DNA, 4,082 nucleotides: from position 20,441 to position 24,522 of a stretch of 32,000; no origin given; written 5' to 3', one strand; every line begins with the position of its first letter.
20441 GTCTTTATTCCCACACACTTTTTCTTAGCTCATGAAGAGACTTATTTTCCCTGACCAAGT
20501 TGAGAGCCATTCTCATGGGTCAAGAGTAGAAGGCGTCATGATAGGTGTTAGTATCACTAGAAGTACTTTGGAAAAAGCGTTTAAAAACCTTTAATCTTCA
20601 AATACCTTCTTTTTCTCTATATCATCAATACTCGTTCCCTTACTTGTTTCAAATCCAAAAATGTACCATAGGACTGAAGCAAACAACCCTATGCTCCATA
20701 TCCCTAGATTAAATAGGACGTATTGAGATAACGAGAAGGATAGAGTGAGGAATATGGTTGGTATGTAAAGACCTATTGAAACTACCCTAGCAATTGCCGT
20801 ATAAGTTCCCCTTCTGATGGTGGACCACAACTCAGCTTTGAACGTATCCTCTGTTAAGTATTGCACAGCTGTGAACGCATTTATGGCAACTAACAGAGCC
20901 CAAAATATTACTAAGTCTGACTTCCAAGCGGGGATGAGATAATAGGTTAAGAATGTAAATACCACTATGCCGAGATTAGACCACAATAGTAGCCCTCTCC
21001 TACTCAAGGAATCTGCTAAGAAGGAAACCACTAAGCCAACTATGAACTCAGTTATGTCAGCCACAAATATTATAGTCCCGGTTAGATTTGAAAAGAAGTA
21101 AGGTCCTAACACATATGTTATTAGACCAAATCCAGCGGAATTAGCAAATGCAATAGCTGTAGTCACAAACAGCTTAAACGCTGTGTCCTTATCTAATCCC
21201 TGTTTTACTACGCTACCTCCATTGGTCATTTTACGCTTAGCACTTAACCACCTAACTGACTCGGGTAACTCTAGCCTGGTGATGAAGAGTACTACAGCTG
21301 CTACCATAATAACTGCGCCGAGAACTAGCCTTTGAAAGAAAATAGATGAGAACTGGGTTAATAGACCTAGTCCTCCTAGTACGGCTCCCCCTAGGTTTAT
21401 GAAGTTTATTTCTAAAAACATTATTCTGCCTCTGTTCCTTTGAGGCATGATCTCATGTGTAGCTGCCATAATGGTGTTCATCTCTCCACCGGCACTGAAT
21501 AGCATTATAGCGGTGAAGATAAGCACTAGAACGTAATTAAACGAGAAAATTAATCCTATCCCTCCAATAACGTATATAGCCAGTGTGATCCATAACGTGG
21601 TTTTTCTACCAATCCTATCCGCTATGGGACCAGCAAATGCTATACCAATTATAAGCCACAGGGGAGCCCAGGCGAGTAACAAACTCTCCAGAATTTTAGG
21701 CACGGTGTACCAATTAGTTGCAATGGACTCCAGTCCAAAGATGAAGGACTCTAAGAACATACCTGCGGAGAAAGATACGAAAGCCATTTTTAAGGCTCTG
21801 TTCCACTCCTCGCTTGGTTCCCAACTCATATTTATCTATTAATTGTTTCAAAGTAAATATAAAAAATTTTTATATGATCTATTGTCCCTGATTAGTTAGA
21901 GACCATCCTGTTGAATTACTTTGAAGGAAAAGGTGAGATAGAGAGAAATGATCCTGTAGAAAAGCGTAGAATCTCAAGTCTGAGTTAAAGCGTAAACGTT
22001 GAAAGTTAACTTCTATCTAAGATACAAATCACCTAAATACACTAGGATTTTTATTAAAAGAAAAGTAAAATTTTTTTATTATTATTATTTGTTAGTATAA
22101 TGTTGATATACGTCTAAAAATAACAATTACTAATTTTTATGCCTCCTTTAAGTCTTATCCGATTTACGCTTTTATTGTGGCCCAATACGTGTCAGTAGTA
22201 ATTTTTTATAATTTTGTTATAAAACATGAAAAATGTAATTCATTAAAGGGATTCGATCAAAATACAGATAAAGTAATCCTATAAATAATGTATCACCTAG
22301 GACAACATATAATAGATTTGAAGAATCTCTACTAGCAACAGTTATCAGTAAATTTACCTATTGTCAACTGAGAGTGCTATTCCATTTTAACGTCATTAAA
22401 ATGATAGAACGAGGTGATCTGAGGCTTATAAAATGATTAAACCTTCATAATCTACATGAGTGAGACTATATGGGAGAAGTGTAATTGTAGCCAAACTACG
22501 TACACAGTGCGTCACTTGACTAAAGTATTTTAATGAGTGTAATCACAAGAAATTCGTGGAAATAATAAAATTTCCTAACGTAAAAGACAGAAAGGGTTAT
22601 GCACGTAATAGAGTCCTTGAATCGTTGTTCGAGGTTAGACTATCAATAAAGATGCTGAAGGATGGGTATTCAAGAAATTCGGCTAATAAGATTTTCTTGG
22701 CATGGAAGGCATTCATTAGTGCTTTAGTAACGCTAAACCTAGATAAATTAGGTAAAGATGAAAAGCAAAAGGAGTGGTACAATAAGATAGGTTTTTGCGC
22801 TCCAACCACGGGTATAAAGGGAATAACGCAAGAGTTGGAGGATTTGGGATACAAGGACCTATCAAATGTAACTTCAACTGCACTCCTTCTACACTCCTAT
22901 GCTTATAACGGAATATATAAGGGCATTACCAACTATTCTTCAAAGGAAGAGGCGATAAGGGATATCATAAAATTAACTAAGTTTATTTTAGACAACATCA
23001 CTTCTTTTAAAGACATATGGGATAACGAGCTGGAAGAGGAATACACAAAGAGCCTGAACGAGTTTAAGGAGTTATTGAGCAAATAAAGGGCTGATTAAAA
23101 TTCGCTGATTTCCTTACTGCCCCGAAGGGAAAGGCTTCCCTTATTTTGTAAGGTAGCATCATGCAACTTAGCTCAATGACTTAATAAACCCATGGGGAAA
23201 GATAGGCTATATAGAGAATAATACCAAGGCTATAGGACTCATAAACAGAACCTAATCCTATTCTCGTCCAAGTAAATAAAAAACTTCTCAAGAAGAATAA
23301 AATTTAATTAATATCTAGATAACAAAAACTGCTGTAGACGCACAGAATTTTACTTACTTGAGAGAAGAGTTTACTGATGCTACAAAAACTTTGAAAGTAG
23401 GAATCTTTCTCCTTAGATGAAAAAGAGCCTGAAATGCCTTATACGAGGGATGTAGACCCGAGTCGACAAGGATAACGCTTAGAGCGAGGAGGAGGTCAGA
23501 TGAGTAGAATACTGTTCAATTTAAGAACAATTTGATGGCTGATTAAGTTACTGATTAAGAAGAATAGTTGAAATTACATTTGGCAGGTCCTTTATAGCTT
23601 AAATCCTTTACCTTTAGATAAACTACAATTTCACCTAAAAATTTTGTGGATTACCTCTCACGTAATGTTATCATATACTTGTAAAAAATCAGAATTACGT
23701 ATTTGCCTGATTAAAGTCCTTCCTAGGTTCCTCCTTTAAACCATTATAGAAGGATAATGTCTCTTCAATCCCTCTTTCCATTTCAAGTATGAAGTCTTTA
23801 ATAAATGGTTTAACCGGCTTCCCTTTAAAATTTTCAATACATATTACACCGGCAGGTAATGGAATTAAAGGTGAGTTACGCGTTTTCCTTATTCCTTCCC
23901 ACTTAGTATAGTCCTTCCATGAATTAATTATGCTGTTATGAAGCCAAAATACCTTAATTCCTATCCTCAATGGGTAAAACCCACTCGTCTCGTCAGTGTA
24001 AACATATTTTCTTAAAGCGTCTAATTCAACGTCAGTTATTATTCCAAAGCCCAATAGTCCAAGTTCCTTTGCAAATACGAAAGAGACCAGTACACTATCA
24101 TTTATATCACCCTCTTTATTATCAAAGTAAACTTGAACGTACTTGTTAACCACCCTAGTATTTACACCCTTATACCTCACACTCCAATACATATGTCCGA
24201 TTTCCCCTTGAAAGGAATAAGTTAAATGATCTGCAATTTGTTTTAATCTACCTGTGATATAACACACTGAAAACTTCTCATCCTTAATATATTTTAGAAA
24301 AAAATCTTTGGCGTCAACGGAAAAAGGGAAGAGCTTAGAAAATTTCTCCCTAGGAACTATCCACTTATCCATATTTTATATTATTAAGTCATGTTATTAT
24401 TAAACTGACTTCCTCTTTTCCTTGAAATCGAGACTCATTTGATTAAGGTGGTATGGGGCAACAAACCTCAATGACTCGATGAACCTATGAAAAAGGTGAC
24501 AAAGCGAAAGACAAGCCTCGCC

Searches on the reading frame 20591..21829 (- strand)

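Call 9: search_protein_families(library=pfam, proteins=[window:20591-21829:-], max_evalue=0.01)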
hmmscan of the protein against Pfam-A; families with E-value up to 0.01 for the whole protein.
window:20591-21829:- (412 aa): 2 families
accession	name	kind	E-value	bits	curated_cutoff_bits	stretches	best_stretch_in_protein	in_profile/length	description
PF00083.30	Sugar_tr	-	2.3e-15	56.9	22.3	1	45-210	45-213/452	Sugar (and other) transporter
PF07690.21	MFS_1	-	2.1e-13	50.4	33.4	1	16-349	2-337/347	Major Facilitator Superfamily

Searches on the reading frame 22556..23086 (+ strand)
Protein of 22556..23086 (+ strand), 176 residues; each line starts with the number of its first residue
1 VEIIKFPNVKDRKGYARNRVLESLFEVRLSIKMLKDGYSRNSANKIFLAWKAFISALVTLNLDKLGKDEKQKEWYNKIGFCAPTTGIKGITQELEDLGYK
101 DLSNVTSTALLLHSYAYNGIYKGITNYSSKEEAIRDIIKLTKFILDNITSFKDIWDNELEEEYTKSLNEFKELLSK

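Call 9: search_protein_families(library=pfam, proteins=[window:22556-23086:+], max_evalue=0.01)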
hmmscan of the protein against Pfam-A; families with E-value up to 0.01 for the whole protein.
window:22556-23086:+ (176 aa): 2 families
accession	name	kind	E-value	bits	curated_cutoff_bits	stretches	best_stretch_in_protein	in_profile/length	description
PF05942.16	PaREP1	-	1.8e-23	83.1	24.4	1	19-138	2-115/115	Archaeal PaREP1/PaREP8 family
PF01724.21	DUF29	-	0.0045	17.7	22.5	1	89-171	29-111/138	Domain of unknown function DUF29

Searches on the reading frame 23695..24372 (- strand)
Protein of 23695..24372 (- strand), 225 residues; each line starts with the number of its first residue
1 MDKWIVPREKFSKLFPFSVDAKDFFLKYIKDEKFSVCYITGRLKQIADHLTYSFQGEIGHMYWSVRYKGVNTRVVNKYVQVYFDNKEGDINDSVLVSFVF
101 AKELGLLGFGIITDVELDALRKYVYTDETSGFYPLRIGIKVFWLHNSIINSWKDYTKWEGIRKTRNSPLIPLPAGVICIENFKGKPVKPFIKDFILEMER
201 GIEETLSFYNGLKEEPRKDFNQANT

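Call 9: search_protein_families(library=pfam, proteins=[window:23695-24372:-], max_evalue=0.01)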
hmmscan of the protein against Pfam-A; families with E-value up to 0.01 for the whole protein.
window:23695-24372:- (225 aa): 0 families

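Call 25: find_encoding_contigs(protein=window:23695-24372:-, flank=3000, max_places=10)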
Protein window:23695-24372:- (225 aa): 24 contigs read that carry it; 2 places shown.
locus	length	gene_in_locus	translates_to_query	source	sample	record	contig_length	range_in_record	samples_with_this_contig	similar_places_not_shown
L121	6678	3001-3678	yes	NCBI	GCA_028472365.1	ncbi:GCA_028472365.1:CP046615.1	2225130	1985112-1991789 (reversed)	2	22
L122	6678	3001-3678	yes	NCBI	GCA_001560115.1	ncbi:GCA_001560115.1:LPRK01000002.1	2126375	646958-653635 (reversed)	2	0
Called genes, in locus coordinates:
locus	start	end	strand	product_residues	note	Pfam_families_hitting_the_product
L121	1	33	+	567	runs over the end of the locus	PF00083:Sugar_tr, PF07690:MFS_1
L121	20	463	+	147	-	PF13412:HTH_24 (faint), PF21863:HTH_67 (weak), PF12802:MarR_2, PF22381:Staph_reg_Sar_Rot, PF13463:HTH_27 (weak), PF01047:MarR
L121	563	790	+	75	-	PF04014:MazE_antitoxin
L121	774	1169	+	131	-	PF01850:PIN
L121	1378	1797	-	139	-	PF01850:PIN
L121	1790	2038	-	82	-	-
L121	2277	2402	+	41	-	-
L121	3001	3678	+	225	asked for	-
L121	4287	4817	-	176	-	PF05942:PaREP1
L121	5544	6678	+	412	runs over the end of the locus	PF00083:Sugar_tr, PF07690:MFS_1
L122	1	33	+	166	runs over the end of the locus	-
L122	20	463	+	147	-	PF13412:HTH_24 (faint), PF21863:HTH_67 (weak), PF12802:MarR_2, PF22381:Staph_reg_Sar_Rot, PF13463:HTH_27 (weak), PF01047:MarR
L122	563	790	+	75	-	PF04014:MazE_antitoxin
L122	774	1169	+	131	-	PF01850:PIN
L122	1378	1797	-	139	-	PF01850:PIN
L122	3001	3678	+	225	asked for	-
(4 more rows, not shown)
